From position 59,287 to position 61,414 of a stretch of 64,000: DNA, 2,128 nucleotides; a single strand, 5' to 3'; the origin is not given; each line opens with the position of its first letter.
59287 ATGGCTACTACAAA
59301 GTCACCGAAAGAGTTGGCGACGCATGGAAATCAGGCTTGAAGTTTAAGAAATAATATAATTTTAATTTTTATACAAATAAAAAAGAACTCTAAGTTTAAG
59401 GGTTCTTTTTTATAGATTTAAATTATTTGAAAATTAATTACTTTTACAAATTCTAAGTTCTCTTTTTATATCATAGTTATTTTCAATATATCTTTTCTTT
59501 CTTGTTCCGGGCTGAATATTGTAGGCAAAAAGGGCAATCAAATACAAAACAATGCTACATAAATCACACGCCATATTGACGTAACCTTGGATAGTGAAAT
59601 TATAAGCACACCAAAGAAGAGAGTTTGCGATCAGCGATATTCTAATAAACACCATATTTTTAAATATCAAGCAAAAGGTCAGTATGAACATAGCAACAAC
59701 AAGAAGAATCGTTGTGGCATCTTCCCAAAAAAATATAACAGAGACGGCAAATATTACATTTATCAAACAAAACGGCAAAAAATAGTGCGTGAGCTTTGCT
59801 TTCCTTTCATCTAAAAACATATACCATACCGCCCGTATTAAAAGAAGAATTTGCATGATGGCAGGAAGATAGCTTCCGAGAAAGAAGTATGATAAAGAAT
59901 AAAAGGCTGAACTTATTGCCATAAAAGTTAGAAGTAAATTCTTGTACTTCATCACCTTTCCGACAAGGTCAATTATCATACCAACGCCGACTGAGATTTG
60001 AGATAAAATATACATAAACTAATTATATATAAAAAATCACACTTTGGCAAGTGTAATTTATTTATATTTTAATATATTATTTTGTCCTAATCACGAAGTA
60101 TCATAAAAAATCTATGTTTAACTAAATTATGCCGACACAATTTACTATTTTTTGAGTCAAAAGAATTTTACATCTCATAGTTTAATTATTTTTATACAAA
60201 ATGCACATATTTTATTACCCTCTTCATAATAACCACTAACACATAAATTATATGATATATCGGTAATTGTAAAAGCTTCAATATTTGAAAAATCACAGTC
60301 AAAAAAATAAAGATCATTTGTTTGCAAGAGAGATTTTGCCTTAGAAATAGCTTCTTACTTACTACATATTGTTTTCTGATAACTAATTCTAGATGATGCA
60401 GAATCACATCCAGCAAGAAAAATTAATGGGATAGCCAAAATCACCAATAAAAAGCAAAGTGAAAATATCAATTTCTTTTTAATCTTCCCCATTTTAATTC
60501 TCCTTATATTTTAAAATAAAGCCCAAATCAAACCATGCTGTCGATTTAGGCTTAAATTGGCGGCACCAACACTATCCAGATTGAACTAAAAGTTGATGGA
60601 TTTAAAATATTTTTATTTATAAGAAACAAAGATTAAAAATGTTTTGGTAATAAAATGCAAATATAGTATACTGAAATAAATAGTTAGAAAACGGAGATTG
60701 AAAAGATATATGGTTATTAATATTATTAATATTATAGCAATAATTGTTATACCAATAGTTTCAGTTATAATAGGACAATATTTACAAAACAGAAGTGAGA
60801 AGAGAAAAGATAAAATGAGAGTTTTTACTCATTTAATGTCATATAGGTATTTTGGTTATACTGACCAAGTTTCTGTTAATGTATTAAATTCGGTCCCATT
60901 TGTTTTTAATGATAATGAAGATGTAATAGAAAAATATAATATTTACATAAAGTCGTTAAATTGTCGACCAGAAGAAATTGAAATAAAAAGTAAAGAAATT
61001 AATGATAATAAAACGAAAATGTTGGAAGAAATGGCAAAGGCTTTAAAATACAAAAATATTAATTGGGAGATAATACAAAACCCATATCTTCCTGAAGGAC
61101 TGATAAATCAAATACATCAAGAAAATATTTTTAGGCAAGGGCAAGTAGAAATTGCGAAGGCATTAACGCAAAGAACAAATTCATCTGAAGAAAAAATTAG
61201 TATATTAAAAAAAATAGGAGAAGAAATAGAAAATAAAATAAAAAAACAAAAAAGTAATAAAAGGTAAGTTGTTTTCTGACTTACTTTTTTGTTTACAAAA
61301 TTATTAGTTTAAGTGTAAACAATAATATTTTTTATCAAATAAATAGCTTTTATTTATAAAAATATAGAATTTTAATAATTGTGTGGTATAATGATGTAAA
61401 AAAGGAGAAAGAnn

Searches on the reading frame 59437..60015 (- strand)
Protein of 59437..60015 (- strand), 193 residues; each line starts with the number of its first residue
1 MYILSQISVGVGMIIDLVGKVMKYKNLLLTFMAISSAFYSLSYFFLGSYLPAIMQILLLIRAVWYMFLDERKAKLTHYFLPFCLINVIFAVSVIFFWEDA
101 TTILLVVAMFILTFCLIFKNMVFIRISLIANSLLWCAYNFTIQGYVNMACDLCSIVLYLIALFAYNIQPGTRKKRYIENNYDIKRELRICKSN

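Call 16: find_encoding_contigs(protein=window:59437-60015:-, flank=6000, max_places=10)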
Protein window:59437-60015:- (193 aa): 11 contigs read that carry it; 6 places shown.
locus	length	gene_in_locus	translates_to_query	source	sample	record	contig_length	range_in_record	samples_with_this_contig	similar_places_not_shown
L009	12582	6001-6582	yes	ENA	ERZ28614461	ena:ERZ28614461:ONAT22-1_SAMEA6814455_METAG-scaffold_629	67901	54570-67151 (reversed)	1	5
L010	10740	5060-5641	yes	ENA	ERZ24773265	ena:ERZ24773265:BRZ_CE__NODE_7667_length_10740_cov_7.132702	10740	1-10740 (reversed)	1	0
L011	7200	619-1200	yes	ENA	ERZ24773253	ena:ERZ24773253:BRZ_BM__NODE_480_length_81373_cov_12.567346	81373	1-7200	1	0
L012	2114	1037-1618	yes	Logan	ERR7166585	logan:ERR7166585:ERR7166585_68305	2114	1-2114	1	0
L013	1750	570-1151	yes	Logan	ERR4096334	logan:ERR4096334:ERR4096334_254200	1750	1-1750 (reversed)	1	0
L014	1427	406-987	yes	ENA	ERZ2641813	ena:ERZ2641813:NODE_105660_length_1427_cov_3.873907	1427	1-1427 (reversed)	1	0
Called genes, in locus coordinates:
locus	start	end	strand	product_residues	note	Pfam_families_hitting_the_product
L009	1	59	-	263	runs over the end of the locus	-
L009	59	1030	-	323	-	PF00145:DNA_methylase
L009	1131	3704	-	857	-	PF00270:DEAD, PF04851:ResIII (weak)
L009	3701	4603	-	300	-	PF08878:HamA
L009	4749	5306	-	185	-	PF20385:DUF6680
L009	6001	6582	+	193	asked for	PF10688:Imp-YgjV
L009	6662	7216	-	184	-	PF01613:Flavin_Reduct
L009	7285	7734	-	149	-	PF01989:AcnX_swivel_put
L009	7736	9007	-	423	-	PF04412:AcnX, PF28403:AcnX_2nd, PF28406:AcnX_3rd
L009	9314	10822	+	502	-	PF00501:AMP-binding, PF13193:AMP-binding_C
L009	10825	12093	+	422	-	PF07786:HGSNAT_cat (weak)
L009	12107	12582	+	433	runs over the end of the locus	-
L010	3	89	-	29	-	?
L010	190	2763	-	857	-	PF00270:DEAD, PF04851:ResIII (weak)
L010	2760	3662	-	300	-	PF08878:HamA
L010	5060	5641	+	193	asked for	PF10688:Imp-YgjV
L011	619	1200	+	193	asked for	PF10688:Imp-YgjV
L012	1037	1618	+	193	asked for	PF10688:Imp-YgjV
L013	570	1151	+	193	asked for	PF10688:Imp-YgjV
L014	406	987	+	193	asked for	PF10688:Imp-YgjV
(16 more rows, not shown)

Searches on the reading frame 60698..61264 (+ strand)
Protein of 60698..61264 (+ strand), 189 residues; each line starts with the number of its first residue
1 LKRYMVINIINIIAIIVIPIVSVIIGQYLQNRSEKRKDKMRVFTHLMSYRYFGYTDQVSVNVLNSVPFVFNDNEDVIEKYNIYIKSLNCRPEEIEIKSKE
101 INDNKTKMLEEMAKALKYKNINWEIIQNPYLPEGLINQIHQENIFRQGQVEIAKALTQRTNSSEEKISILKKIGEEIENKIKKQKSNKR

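Call 4: search_protein_families(library=pfam, proteins=[window:60698-61264:+], max_evalue=1)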
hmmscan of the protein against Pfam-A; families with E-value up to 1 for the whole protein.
window:60698-61264:+ (189 aa): 3 families
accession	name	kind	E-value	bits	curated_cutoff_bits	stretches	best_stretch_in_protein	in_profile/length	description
PF20385.3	DUF6680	-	5.3e-35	121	23.2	1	6-155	3-153/170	Family of unknown function (DUF6680)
PF12447.13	DUF3683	-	0.066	13.8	27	0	123-178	55-110/114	Protein of unknown function (DUF3683)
PF05454.16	DAG1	-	0.42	10.4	23.3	1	75-117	50-92/290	Dystroglycan (Dystrophin-associated glycoprotein 1)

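Call 5: search_protein_families(library=padloc, proteins=[window:60698-61264:+], max_evalue=1)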
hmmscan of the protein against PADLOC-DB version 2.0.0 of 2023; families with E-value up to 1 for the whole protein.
window:60698-61264:+ (189 aa): 0 families

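Call 48: search_protein_families(library=ncbifam, proteins=[window:60698-61264:+], max_evalue=0.001)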
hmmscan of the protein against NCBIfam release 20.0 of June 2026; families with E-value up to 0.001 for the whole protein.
window:60698-61264:+ (189 aa): 0 families

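Call 53: search_protein_families(library=phrogs, proteins=[window:60698-61264:+], max_evalue=0.001)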
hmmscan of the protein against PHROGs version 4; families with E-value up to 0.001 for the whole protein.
window:60698-61264:+ (189 aa): 0 families

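Call 60: search_dna_similar(query=window:60698-61264:+, collection=phages, mode=protein, max_evalue=0.001, max_rows=15)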
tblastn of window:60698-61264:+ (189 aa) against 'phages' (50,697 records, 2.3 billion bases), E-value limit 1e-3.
No match.

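Call 61: search_dna_similar(query=window:60698-61264:+, collection=plasmids, mode=protein, max_evalue=0.001, max_rows=15)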
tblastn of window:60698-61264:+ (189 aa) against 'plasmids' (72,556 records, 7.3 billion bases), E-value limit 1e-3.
No match.
